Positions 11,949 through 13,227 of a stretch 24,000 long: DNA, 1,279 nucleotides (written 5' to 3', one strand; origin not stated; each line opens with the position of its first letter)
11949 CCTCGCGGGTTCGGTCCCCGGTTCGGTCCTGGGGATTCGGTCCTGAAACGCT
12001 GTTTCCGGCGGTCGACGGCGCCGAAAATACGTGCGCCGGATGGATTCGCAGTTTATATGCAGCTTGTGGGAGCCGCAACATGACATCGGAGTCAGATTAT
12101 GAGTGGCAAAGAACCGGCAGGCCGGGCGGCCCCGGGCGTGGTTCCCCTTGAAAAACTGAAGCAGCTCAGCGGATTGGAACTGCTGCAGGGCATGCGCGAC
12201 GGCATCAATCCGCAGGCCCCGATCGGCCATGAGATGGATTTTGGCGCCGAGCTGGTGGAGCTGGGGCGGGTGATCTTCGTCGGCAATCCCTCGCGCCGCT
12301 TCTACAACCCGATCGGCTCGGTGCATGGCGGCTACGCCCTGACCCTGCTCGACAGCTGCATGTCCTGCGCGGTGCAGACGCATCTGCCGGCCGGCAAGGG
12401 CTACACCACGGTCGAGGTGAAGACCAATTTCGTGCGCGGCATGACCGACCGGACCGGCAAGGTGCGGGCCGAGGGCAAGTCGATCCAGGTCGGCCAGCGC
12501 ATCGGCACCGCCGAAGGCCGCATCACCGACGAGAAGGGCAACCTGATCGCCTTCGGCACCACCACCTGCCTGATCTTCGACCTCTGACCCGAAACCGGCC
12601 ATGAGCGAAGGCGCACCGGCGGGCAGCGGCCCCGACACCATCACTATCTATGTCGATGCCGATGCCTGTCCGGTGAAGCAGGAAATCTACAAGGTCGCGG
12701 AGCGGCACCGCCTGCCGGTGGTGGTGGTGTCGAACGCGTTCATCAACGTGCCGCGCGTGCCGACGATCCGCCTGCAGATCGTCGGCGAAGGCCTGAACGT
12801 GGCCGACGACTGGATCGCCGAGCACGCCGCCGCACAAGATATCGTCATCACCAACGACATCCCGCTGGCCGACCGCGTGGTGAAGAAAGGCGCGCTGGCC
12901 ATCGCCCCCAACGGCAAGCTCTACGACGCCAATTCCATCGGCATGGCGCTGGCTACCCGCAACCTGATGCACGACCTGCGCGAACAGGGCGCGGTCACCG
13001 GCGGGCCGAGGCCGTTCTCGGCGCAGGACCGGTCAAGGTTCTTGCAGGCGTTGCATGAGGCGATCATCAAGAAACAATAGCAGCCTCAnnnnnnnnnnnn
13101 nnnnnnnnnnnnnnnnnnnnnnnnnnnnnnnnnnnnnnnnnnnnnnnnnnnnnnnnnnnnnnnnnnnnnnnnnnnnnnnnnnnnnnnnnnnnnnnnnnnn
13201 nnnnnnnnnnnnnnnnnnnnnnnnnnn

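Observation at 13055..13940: AT-rich ~0.85-kb island carrying a single orphan gene (helical domain plus double zinc ribbon) spliced between yaiI and a 2H-phosphoesterase gene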

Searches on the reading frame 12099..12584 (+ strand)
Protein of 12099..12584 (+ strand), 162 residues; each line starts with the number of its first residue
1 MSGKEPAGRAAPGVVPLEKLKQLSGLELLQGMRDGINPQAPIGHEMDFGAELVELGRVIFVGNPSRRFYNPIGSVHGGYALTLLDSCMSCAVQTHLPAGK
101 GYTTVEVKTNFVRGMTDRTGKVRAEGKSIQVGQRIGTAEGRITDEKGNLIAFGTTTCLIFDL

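Call 5: search_protein_families(library=pfam, proteins=[window:12099-12584:+], max_evalue=1)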
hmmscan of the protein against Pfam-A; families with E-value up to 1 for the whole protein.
window:12099-12584:+ (162 aa): 4 families
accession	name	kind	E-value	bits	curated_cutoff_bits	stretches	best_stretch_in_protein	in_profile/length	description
PF03061.28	4HBT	-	2.8e-12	47.2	20.6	1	73-150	2-78/79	Thioesterase superfamily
PF20789.3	4HBT_3C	-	0.00011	22.9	24.1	1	82-158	64-139/140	Acyl-CoA thioesterase C-terminal domain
PF14539.12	DUF4442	-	0.0033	18.1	25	1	61-114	34-87/132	Domain of unknown function (DUF4442)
PF13622.12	4HBT_3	-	0.011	16.5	24.3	1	70-154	6-79/83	Acyl-CoA thioesterase N-terminal domain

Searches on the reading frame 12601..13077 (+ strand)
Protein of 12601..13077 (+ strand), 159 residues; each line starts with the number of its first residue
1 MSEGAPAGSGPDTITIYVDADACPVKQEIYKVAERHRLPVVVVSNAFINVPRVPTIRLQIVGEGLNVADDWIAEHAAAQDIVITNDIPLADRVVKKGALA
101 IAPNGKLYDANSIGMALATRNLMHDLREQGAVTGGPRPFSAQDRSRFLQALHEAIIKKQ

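Call 5: search_protein_families(library=pfam, proteins=[window:12601-13077:+], max_evalue=1)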
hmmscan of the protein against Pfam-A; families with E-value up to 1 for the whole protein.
window:12601-13077:+ (159 aa): 2 families
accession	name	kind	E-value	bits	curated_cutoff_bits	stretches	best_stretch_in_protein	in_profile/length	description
PF02639.20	DUF188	-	1.1e-47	161.4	24.3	1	28-155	1-128/130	Uncharacterized BCR, YaiI/YqxD family COG1671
PF18477.7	PIN_9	-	0.0079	16.9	26.3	1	59-101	67-111/116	PIN like domain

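Call 7: search_protein_families(library=ncbifam, proteins=[window:12601-13077:+], max_evalue=1)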
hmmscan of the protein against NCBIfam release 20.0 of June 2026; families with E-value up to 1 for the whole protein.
window:12601-13077:+ (159 aa): 2 families
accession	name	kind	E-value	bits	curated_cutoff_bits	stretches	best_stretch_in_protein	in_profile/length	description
NF001095.0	PRK00124.1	equivalog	9.8e-57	191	139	1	14-157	1-144/150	YaiI/YqxD family protein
NF008998.0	PRK12342.1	equivalog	0.056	12.8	338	1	37-80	169-211/254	electron transfer flavoprotein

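Call 23: find_related_loci(query=window:12601-13077:+, collection=genome_contigs, flank=6000)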
Query window:12601-13077:+ (159 aa) in genome_contigs; peptide patterns used: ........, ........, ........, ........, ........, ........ (x = any residue, [..] = any of these).
600 stretches matched a pattern (row limit reached: there are more); 580 encode a relative of the query (tblastn E <= 1e-3); the best 80 are kept; 80 distinct loci.
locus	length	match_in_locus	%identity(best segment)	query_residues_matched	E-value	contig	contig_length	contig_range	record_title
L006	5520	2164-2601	64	10-155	2e-60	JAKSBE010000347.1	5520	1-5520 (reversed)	MAG: Kiloniellales bacterium isolate MAG.149 k141_5458452, whole genome shotgun sequence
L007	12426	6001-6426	65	16-157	4e-58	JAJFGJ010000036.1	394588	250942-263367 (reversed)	MAG: Kiloniellaceae bacterium isolate OFTM138 OFTM138_35, whole genome shotgun sequence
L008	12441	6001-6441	62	11-157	7e-58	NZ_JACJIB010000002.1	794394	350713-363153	Methylorubrum thiocyanatum strain DSM 11490 Ga0415277_02, whole genome shotgun sequence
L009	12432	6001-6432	62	14-157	2e-57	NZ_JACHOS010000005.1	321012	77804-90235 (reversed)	Methylorubrum rhodesianum strain DSM 5687 Ga0373205_05, whole genome shotgun sequence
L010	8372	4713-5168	63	6-157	2e-57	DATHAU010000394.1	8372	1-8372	MAG TPA_asm: Microvirga sp. isolate SMAG_U10698 k141_655332, whole genome shotgun sequence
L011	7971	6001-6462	62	6-159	6e-57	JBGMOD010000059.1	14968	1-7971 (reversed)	MAG: Hyphomicrobiales bacterium isolate Fil1_5 Lundin1_1546, whole genome shotgun sequence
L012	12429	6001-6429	63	15-157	4e-57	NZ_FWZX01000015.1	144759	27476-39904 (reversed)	Tistlia consotensis USBA 355, whole genome shotgun sequence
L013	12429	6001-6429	64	14-156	3e-57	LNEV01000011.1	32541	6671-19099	MAG: Rhizobiales bacterium Ga0077545 Ga0077545_108.1, whole genome shotgun sequence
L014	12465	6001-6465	60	1-155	9e-57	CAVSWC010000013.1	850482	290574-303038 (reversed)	MAG: uncultured Alphaproteobacteria bacterium isolate MFD05747.bin.2.175 genome assembly, contig: contig_60136, whole ge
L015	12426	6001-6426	64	16-157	3e-56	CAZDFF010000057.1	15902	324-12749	MAG TPA_asm: uncultured Hyphomicrobiales bacterium isolate binchicken_co199_81 genome assembly, contig: NODE_2614_length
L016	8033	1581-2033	62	5-155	4e-56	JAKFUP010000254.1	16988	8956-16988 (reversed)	MAG: Hyphomicrobiales bacterium isolate D1_Bin_34 D1_0002381, whole genome shotgun sequence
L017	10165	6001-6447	62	7-155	7e-56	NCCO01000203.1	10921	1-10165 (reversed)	MAG: Bosea sp. 12-68-7 04302015_12_scaffold_2439, whole genome shotgun sequence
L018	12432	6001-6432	63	16-159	4e-56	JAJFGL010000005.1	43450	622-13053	MAG: Kiloniellaceae bacterium isolate OFTM267 OFTM267_4, whole genome shotgun sequence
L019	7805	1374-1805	60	14-157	4e-56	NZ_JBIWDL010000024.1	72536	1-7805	Methylobacterium sp. NPDC097213 NPDC097213_222_A4.ctg-0024, whole genome shotgun sequence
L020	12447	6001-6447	60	9-157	3e-56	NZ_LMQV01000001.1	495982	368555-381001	Methylobacterium sp. Leaf456 contig_1, whole genome shotgun sequence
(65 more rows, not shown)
